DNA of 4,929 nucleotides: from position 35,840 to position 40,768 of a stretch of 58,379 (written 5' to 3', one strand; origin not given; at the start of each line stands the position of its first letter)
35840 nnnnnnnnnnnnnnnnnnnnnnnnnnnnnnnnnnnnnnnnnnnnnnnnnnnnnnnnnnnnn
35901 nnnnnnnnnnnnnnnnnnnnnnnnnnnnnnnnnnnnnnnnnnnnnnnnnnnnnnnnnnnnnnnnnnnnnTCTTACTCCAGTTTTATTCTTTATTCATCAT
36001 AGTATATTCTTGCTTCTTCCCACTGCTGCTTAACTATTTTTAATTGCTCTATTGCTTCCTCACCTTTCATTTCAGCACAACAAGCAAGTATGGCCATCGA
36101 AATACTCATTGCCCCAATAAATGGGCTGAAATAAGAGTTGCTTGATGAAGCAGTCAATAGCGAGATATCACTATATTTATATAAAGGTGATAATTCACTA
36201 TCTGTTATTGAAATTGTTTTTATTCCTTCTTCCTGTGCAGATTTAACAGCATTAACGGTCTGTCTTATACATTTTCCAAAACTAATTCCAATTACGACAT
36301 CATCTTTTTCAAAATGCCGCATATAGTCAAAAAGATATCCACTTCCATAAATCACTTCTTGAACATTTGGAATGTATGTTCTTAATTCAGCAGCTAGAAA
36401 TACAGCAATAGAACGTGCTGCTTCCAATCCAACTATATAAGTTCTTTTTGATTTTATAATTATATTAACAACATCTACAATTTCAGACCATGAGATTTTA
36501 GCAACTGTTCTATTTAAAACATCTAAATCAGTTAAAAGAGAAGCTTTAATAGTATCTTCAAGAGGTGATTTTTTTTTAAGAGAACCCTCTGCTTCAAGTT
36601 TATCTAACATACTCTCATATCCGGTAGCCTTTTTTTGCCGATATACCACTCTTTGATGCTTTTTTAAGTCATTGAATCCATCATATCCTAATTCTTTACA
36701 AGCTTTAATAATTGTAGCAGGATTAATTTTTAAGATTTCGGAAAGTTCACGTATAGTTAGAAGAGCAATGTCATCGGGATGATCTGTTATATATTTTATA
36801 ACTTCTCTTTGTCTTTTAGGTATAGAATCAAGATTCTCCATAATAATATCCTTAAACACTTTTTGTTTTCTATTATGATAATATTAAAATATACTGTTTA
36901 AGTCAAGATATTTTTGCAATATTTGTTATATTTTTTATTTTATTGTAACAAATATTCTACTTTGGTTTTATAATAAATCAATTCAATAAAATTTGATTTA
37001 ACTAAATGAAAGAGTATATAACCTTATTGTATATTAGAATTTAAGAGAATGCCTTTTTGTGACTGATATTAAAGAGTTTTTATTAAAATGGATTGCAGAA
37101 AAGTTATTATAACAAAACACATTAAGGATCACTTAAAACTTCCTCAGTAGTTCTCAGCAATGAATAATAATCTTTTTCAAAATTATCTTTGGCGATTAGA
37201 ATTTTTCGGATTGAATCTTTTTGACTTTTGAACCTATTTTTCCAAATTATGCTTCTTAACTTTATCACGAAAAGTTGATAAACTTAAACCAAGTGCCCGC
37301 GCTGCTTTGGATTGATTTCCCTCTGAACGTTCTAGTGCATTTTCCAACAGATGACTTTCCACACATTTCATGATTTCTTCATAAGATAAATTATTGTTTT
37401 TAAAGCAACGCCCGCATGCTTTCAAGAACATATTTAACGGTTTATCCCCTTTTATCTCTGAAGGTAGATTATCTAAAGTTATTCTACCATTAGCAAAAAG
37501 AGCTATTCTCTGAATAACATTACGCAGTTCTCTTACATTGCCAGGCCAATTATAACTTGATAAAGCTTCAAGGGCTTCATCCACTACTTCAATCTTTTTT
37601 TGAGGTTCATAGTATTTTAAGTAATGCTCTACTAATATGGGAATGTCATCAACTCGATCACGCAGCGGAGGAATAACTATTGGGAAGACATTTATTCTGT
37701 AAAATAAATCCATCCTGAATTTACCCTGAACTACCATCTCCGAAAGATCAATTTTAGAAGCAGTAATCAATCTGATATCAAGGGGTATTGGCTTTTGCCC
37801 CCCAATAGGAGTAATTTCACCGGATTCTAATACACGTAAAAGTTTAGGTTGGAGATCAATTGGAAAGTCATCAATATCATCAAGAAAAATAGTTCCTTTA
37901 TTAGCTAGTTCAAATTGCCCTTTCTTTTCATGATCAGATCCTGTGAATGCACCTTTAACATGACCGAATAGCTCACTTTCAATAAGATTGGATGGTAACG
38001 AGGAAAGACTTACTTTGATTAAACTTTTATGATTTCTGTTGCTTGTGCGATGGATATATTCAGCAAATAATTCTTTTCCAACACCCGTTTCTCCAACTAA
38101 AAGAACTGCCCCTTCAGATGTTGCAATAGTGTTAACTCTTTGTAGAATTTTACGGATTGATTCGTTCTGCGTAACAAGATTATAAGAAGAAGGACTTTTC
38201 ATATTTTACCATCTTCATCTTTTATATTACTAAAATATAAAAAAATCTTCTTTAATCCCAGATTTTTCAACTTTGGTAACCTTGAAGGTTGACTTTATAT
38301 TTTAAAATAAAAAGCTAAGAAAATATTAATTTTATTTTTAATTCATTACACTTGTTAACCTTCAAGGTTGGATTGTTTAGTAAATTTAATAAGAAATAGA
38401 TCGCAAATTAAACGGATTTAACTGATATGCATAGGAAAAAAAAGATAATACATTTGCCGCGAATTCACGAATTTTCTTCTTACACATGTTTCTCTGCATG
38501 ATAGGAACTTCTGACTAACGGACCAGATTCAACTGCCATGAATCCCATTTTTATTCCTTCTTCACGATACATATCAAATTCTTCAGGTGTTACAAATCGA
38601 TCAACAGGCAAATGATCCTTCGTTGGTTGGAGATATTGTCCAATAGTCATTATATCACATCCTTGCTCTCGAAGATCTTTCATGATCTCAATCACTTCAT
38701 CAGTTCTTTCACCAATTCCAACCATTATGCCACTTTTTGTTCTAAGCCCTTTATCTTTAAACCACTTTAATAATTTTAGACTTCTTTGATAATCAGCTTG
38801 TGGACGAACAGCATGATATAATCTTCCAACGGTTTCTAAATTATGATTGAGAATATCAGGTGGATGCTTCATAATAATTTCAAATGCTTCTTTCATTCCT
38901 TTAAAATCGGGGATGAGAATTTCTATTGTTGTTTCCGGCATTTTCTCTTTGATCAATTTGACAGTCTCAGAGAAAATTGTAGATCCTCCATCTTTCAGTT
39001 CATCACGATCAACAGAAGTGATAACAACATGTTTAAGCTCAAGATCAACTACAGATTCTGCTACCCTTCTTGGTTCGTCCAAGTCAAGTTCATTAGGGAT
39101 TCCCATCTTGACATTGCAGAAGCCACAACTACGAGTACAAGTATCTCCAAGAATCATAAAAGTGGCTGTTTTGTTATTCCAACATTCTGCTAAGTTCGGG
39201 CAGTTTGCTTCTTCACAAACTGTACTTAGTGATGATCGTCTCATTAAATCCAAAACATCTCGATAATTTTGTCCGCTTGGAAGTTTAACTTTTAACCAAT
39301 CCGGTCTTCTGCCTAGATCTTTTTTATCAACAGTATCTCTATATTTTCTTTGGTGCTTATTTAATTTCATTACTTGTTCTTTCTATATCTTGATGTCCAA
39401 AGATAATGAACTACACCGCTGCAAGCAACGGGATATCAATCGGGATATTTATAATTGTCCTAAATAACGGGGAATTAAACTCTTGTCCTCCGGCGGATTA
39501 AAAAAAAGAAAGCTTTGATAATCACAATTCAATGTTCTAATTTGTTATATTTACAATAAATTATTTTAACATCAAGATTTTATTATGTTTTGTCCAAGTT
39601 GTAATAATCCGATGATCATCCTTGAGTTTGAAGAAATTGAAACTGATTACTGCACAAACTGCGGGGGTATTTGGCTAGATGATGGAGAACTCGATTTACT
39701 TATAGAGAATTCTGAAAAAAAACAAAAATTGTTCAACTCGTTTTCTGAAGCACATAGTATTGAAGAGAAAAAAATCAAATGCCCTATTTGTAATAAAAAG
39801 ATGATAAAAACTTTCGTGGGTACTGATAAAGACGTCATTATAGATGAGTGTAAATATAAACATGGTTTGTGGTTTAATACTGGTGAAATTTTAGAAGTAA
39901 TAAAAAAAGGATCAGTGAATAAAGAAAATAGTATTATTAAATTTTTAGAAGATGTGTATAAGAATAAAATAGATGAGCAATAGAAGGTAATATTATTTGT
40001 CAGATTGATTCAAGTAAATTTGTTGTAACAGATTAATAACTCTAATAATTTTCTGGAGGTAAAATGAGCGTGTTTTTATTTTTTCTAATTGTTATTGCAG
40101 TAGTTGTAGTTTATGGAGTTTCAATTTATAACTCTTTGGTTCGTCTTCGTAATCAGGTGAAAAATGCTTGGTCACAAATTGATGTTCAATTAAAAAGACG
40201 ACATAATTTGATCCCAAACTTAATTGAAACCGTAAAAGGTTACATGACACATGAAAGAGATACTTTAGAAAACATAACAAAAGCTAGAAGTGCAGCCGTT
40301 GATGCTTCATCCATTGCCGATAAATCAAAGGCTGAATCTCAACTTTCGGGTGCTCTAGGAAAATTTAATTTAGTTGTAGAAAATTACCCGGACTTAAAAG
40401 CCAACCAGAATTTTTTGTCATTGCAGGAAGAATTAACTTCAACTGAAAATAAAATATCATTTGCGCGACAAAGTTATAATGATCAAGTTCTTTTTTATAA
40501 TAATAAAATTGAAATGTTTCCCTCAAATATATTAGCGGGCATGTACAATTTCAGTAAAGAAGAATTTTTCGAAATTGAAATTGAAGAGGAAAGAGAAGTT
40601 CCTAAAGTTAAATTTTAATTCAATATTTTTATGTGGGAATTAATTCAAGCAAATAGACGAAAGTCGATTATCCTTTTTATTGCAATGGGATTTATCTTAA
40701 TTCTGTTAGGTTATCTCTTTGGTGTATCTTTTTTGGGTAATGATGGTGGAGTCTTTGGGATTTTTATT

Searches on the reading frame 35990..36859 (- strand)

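Call 25: search_protein_families(library=pfam, proteins=[window:35990-36859:-], max_evalue=0.00001)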
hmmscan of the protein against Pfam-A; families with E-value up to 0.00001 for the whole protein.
window:35990-36859:- (289 aa): 2 families
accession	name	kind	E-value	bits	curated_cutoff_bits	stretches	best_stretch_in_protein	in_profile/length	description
PF01380.27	SIS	-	2.8e-17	63.2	25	1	133-256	1-123/131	SIS domain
PF01418.23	HTH_6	-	5e-12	46.1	28.3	1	5-67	6-68/77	Helix-turn-helix domain, rpiR family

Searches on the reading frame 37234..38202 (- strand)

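Call 25: search_protein_families(library=pfam, proteins=[window:37234-38202:-], max_evalue=0.00001)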
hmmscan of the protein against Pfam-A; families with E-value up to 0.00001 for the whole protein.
window:37234-38202:- (322 aa): 6 families
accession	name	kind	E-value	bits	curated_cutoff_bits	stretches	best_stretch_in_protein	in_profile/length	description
PF00158.32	Sigma54_activat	-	2.6e-62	209.9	20.2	1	10-175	2-167/168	Sigma-54 interaction domain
PF25601.1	AAA_lid_14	-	8.2e-22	77.3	27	1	181-254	1-78/87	AAA+ ATPase lid domain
PF14532.12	Sigma54_activ_2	-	1.8e-17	64.3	25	1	14-180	5-138/138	Sigma-54 interaction domain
PF02954.25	HTH_8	-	6.8e-12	45.4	22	1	281-318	5-42/42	Bacterial regulatory protein, Fis family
PF07724.20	AAA_2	-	2.3e-07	31.4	27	1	30-158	3-132/166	AAA domain (Cdc48 subfamily)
PF07728.20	AAA_5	-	3.1e-07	30.9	22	1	33-140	2-105/139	AAA domain (dynein-related subfamily)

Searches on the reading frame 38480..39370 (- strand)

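Call 25: search_protein_families(library=pfam, proteins=[window:38480-39370:-], max_evalue=0.00001)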
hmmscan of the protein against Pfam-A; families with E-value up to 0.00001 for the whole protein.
window:38480-39370:- (296 aa): 2 families
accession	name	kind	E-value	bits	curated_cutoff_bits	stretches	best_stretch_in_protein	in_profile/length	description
PF04055.27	Radical_SAM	-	4e-22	79.6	29.5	1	72-233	1-166/166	Radical SAM superfamily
PF16881.10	LIAS_N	-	9.9e-10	39.2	27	1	8-57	47-96/96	N-terminal domain of lipoyl synthase of Radical_SAM family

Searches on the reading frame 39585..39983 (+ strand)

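Call 25: search_protein_families(library=pfam, proteins=[window:39585-39983:+], max_evalue=0.00001)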
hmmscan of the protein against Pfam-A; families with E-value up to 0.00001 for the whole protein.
window:39585-39983:+ (132 aa): 2 families
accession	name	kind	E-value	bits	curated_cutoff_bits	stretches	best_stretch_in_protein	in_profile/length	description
PF13453.11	Zn_ribbon_TFIIB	-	7.3e-22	76.9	22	1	3-41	2-40/41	Transcription factor zinc-finger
PF08271.17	Zn_Ribbon_TF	-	6.1e-06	26.1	29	0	1-41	1-39/43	TFIIB zinc-binding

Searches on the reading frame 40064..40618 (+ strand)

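Call 25: search_protein_families(library=pfam, proteins=[window:40064-40618:+], max_evalue=0.00001)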
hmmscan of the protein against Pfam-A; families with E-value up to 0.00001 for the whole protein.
window:40064-40618:+ (184 aa): 1 family
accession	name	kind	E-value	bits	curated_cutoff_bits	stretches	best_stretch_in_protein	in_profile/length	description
PF04011.17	LemA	-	3.9e-63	212.2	26.2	1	35-184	1-149/149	LemA family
